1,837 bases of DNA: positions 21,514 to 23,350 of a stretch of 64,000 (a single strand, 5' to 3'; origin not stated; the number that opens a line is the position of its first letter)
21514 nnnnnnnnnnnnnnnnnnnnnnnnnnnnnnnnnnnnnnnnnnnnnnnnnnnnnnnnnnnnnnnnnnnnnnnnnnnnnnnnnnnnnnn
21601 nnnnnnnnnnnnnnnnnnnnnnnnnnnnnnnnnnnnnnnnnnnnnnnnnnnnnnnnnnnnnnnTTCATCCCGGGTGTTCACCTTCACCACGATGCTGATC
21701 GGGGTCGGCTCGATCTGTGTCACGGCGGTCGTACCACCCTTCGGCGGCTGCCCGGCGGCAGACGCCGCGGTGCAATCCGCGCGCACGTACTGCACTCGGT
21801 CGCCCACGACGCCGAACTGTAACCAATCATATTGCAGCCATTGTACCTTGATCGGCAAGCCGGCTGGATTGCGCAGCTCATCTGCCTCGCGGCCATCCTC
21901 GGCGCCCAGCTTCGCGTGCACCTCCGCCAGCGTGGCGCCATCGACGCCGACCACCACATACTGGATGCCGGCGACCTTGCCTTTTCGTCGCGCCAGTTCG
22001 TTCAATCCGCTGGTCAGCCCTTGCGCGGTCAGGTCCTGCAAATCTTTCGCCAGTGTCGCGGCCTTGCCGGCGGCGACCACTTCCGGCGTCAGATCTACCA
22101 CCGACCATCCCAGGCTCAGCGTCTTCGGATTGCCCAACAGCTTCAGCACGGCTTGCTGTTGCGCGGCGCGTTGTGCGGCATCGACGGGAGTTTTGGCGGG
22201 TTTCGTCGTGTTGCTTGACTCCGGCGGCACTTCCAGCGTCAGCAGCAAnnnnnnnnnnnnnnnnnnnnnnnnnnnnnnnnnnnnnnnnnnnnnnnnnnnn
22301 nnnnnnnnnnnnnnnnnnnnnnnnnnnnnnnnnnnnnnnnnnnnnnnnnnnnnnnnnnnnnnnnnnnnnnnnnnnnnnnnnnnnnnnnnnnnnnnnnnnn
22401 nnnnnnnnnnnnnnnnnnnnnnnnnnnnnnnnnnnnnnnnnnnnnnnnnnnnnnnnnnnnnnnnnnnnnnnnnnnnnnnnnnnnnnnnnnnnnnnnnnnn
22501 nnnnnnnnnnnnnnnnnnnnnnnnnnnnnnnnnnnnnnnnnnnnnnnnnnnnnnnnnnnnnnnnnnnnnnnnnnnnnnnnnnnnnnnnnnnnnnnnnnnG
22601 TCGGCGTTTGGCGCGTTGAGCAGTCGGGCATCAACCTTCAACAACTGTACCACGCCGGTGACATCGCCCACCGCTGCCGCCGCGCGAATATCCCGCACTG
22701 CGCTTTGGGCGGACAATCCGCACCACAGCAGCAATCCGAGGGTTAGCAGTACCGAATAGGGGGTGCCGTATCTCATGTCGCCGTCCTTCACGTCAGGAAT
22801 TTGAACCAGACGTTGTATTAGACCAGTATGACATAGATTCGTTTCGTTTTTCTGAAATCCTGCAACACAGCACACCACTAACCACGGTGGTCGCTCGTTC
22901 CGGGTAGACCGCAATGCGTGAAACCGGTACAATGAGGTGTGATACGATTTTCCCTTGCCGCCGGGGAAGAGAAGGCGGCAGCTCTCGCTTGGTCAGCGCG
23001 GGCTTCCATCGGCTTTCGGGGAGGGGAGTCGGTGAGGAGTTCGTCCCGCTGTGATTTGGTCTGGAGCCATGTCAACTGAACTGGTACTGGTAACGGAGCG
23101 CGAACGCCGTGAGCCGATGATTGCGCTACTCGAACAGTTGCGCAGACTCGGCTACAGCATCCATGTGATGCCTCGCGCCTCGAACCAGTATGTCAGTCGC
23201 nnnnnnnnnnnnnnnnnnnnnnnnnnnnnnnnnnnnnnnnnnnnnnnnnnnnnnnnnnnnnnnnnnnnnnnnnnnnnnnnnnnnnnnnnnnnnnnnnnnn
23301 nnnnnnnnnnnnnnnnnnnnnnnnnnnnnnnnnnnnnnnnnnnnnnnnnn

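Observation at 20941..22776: Secreted ankyrin-repeat / FGE-domain fusion protein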

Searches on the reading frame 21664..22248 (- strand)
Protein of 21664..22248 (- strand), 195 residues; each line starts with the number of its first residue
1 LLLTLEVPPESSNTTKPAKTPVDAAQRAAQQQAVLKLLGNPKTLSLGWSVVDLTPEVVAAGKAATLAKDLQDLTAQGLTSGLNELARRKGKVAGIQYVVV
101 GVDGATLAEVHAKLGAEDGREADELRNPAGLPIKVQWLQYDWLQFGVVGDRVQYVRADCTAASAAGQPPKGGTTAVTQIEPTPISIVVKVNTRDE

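Call 9: search_solved_structures(query=window:21664-22248:-, max_evalue=10)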
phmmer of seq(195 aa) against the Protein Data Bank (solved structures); distinct sequences matched with E-value up to 10: 5.
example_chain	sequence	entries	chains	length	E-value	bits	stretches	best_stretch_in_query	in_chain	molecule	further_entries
4v4n_Ab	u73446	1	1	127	1.4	12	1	31-95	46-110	50S ribosomal protein L32E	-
4v6u_Bb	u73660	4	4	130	1.4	11.9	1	31-95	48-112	50S ribosomal protein L32e | Large ribosomal subunit protein eL32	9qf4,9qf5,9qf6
2yu6_A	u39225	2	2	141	1.8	11.6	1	91-145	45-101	YTH domain-containing protein 2 | YTH domain containing protein 2 (YTHDC2)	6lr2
9h35_A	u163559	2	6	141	1.8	11.6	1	91-145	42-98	3'-5' RNA helicase YTHDC2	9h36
6k6u_A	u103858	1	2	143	1.9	11.5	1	91-145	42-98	3'-5' RNA helicase YTHDC2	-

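Call 34: search_protein_representatives(protein=window:21667-22209:-)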
Query: 181 residues. Proteins with E-value up to 0.001 (for the whole library): 26; up to 1e-10: 3; up to 1e-30: 2. The best 26 are listed.
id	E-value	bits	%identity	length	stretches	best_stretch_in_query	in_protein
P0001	8.4e-110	380.5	100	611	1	1-181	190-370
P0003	5.3e-31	124.0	48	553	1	2-156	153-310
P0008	4.2e-28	114.5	49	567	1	6-149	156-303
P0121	2.8e-09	53.3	38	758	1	42-156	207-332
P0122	2.5e-08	50.2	35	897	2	40-153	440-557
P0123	1.2e-07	48.0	30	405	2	64-160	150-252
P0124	8.3e-07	45.3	30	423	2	57-151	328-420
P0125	1.1e-06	44.8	32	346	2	21-151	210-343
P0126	1.5e-06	44.4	30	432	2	50-148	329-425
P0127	1.6e-06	44.3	34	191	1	20-149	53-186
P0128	1.6e-06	44.3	36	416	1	41-152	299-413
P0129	3.0e-06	43.5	35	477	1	7-171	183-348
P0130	4.6e-06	42.8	29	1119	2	1-154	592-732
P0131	7.6e-06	42.1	31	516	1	3-153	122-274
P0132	8.2e-06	42.0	37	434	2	112-148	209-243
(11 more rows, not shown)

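Call 37: search_protein_families(library=pfam, alignment_id=A2, max_evalue=0.01)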
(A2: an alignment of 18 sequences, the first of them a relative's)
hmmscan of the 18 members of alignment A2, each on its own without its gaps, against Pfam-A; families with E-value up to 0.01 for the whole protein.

A. member 1, P0121 (758 aa): 4 families
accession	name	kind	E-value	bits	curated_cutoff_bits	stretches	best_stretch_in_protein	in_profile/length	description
PF13240.11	Zn_Ribbon_1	-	2.4e-06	27.6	25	1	78-100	1-23/23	zinc-ribbon domain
PF12773.13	DZR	-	8.2e-06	26.3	27.3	1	77-97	25-45/45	Double zinc ribbon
PF13248.11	Zn_ribbon_3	-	0.00065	19.5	27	0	76-100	2-26/26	zinc-ribbon domain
PF10571.15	UPF0547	-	0.0037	17.8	29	1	77-99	1-23/26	Uncharacterised protein family UPF0547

B. families by the number of members that match (of 18 scanned): 15 families
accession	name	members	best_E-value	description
PF13365.12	Trypsin_2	2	1.4e-11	Trypsin-like peptidase domain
PF03983.18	SHD1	2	1e-05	SLA1 homology domain 1, SHD1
PF23414.1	Beta-prop_EML_2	1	5e-09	Echinoderm microtubule-associated protein second beta-propeller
PF25174.1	Beta-prop_THOC3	1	5.9e-09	THOC3 beta-propeller domain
PF00400.38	WD40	1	1.8e-07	WD domain, G-beta repeat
PF13240.11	Zn_Ribbon_1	1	2.4e-06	zinc-ribbon domain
PF12773.13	DZR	1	8.2e-06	Double zinc ribbon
PF24817.1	WD40_WDHD1_1st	1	1.1e-05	WDHD1 first WD40 domain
PF24814.1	WD40_Prp19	1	6.1e-05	Prp19 WD40 domain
PF13248.11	Zn_ribbon_3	1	0.00065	zinc-ribbon domain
PF06347.19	SH3_4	1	0.0015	Bacterial SH3 domain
PF07676.18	PD40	1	0.0019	WD40-like Beta Propeller Repeat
PF25173.1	Beta-prop_WDR3_1st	1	0.0024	WDR3 first beta-propeller domain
PF12894.13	ANAPC4_WD40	1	0.0027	Anaphase-promoting complex subunit 4 WD40 domain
PF10571.15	UPF0547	1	0.0037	Uncharacterised protein family UPF0547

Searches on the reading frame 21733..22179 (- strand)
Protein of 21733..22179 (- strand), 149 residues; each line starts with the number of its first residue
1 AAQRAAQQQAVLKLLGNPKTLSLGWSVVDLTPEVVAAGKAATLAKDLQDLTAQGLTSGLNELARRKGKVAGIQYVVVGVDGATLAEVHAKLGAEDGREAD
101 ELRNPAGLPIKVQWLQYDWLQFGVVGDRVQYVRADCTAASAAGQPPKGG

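Call 49: predict_structure(alignment_id=A3)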
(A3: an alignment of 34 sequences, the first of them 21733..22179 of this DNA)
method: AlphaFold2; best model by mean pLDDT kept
length: 149 residues; sequences in the alignment: 34
mean_pLDDT: 94.2   pTM: 0.87
mean pLDDT of the five models: 94.2, 94.0, 93.8, 93.2, 92.8
residues with pLDDT >= 90: 130; 70-90: 12; 50-70: 7; < 50: 0
segments of 3 or more residues with pLDDT < 50: none
pLDDT, mean of each block of 10 residues (from residue 1): 92 96 97 97 98 96 96 97 96 97 91 97 98 94 68
secondary structure, 60 per line:
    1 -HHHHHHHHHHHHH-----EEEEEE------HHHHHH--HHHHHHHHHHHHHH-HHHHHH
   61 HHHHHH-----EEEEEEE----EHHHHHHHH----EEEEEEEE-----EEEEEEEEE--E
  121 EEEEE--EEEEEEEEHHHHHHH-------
elements in order: H2-14 E20-25 H32-37 H40-53 H55-66 E72-78 H84-91 E96-103 E109-117 E120-125 E128-135 H136-142

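Call 51: fold_search(model_id=the predicted structure, library=pdb)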
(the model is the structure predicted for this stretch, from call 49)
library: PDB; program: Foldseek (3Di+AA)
matches with E <= 10: 845; with E <= 0.001: 0
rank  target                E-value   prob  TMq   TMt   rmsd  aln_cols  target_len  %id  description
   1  8d33_B                2.9e-03  0.60  0.26  0.13  15.4       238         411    8  Human mitochondrial DNA polymerase gamma ternary complex with GC basepair (released 2023-05-24)
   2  8f6b_B                3.2e-03  0.57  0.25  0.12  13.2       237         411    9  Crystal structure of murine PolG2 hexamer bound to DNA (released 2023-08-09)
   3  8d33_C                3.2e-03  0.44  0.25  0.13  15.2       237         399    9  Human mitochondrial DNA polymerase gamma ternary complex with GC basepair (released 2023-05-24)
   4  8v55_B                3.5e-03  0.57  0.26  0.13  13.7       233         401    9  Human mitochondrial DNA polymerase gamma bound to a replication fork in an open conformation (released 2024-07-10)
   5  8f6b_A                4.4e-03  0.60  0.27  0.13  14.4       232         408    8  Crystal structure of murine PolG2 hexamer bound to DNA (released 2023-08-09)
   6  8udl_B                4.4e-03  0.28  0.21  0.11  15.6       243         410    8  Human Mitochondrial DNA Polymerase Gamma Binary Complex (released 2024-06-05)
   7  8f69_B                5.0e-03  0.47  0.25  0.12  13.8       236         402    9  Crystal structure of murine PolG2 dimer bound to DNA (released 2023-08-09)
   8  9g77_B                5.0e-03  0.38  0.22  0.12  14.7       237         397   10  Mouse mitochondrial DNA polymerase gamma ternary complex in error-editing conformer (composite) (released 2025-06-04)
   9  8v5r_B                6.4e-03  0.35  0.24  0.12  14.5       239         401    8  Active conformation of DNA polymerase gamma bound to DNA (released 2024-07-10)
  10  8v5r_C                8.7e-03  0.35  0.26  0.13  14.6       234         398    9  Active conformation of DNA polymerase gamma bound to DNA (released 2024-07-10)
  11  8f69_A                9.2e-03  0.51  0.27  0.13  14.0       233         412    8  Crystal structure of murine PolG2 dimer bound to DNA (released 2023-08-09)
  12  8g5j_B                2.6e-02  0.23  0.26  0.14  15.0       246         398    9  Cryo-EM structure of the Mismatch Uncoupling Complex (II) of Human Mitochondrial DNA Polymerase Gamma (released 2024-01-10)
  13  8udk_C                3.4e-02  0.18  0.21  0.12  13.3       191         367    9  Human Mitochondrial DNA Polymerase gamma R853A Ternary Complex (released 2024-06-05)
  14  9y4c_B                4.6e-02  0.14  0.23  0.13  13.1       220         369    9  Strand displacement state I of Human mitochondrial DNA polymerase gamma ternary complex (released 2026-02-18)
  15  3k8j                  5.8e-02  0.21  0.25  0.16  16.4       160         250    8  Structure of crystal form III of TP0453 (released 2010-10-27)
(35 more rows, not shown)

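Call 54: find_related_loci(query=A4, collection=genome_contigs, flank=6000)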
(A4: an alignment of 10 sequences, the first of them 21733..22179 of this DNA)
Query A4 (149 aa) in genome_contigs; peptide patterns used: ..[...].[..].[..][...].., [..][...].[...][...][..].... (x = any residue, [..] = any of these).
27 stretches matched a pattern, but none encodes a relative of the query by tblastn (E <= 1e-3).

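Call 62: search_protein_families(library=pfam, alignment_id=A3, max_evalue=10)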
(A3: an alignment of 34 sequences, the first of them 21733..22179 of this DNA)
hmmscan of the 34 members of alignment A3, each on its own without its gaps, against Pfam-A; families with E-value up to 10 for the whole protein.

A. member 1, window:21733-22179:- (149 aa): 0 families

B. families by the number of members that match (of 34 scanned): 11 families
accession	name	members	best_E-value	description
PF17920.6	TetR_C_16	1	0.0044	Tetracyclin repressor-like, C-terminal domain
PF09651.16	Cas_APE2256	1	0.031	CRISPR-associated protein (Cas_APE2256)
PF19681.4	DUF6183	1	0.05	Family of unknown function (DUF6183)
PF22429.2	HutF_N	1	0.055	Formimidoylglutamate deiminase HutF, N-terminal domain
PF01294.23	Ribosomal_L13e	1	0.083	Ribosomal protein L13e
PF10211.14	Ax_dynein_light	1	0.092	Axonemal dynein light chain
PF21891.1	DUF6917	1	0.11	Family of unknown function (DUF6917)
PF24000.1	DUF7316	1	0.11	Family of unknown function (DUF7316)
PF01597.25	GCV_H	1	0.12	Glycine cleavage H-protein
PF07572.17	BCNT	1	0.14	Bucentaur or craniofacial development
PF06767.16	Sif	1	0.28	Sif protein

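Call 64: find_homologous_proteins(query=A3, max_evalue=0.00001)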
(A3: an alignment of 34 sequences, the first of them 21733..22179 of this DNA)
Query A3 (34 sequences): 8000 candidates shared short words with the query, none scored E <= 0.00001.

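Call 65: fold_search(model_id=the predicted structure, library=viral)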
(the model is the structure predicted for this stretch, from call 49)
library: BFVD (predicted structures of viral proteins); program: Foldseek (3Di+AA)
matches with E <= 10: 893; with E <= 0.001: 0
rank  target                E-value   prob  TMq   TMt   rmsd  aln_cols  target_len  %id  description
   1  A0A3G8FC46            1.2e-02  0.89  0.30  0.33  14.7       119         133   11  Immunity protein [Streptococcus phage CHPC879]
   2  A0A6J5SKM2            4.3e-02  0.12  0.17  0.08  14.7       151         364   10  Tail protein [uncultured Caudovirales phage]
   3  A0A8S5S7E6            1.0e-01  1.00  0.30  0.19   1.7        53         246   21  Zinc-ribbon domain protein [Myoviridae sp. ctnzH2]
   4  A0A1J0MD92            1.1e-01  0.28  0.23  0.29  11.1       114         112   10  (no name in the UniProt tables at hand)
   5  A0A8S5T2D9            1.4e-01  0.08  0.17  0.07  15.1       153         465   11  Portal [Myoviridae sp. ctqfO1]
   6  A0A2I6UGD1            1.5e-01  0.08  0.14  0.10  12.9       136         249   12  DNA single-strand annealing protein [Salinibacter phage M8CC-19]
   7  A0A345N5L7            1.5e-01  0.18  0.27  0.18  10.7       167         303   10  (no name in the UniProt tables at hand)
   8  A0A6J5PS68            1.9e-01  0.06  0.13  0.05  23.6       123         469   13  Baseplate protein J-like [uncultured Caudovirales phage]
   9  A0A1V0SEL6            2.1e-01  0.04  0.15  0.08  17.5       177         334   10  Serpin [Hokovirus HKV1]
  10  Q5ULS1                2.4e-01  0.33  0.25  0.29  13.9       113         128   12  Orf43 [Lactobacillus phage LP65]
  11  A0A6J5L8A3            2.5e-01  0.08  0.18  0.07  17.1       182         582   13  Portal protein [uncultured Caudovirales phage]
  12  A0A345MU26            3.0e-01  0.25  0.23  0.10   8.2       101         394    8  (no name in the UniProt tables at hand)
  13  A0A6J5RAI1            3.0e-01  0.06  0.15  0.16  20.4       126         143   16  Uncharacterized protein [uncultured Caudovirales phage]
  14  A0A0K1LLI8            3.2e-01  0.92  0.28  0.35   2.6        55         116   14  (no name in the UniProt tables at hand)
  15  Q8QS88                3.4e-01  0.09  0.15  0.09  10.1        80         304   19  Protein RL1 [Panine betaherpesvirus 2]
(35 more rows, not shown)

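Call 75: search_solved_structures(query=A3, max_evalue=10)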
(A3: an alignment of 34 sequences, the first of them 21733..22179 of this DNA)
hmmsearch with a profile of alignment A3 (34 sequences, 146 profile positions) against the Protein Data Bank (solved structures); distinct sequences matched with E-value up to 10: 3.
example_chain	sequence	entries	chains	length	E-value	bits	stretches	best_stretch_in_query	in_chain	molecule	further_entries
5xxu_f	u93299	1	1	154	0.24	14.8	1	76-116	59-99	Ribosomal protein eS31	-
1p6q_A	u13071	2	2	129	0.98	12.8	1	5-96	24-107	CheY2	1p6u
8xnb_A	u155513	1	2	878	1.4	12.3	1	43-89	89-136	Outer membrane protein assembly factor BamA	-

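Call 76: search_protein_families(library=ncbifam, alignment_id=A3, max_evalue=1)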
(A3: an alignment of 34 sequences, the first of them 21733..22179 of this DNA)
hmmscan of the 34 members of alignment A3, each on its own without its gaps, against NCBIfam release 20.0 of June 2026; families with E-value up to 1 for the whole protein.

A. member 1, window:21733-22179:- (149 aa): 0 families

B. families by the number of members that match (of 34 scanned): 3 families
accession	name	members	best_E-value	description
TIGR03268.1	methan_mark_3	1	0.021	methyl-coenzyme M reductase-associated protein Mmp3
NF004673.0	PRK06015.1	1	0.075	2-dehydro-3-deoxy-phosphogluconate aldolase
NF003153.0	PRK04115.1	1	0.24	hypothetical protein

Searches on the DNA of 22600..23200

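Call 81: search_rna_families(source=window, start=22600, end=23200, threshold=evalue, max_evalue=1)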
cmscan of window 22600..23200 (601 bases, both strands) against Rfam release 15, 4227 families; matches with E-value up to 1: 1.
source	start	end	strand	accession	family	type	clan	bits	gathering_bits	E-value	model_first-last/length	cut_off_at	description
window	23178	23199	-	RF02087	Yar_3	Gene; lncRNA;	-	14.1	50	0.45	46-67/67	no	Yellow-achaete intergenic RNA conserved region 3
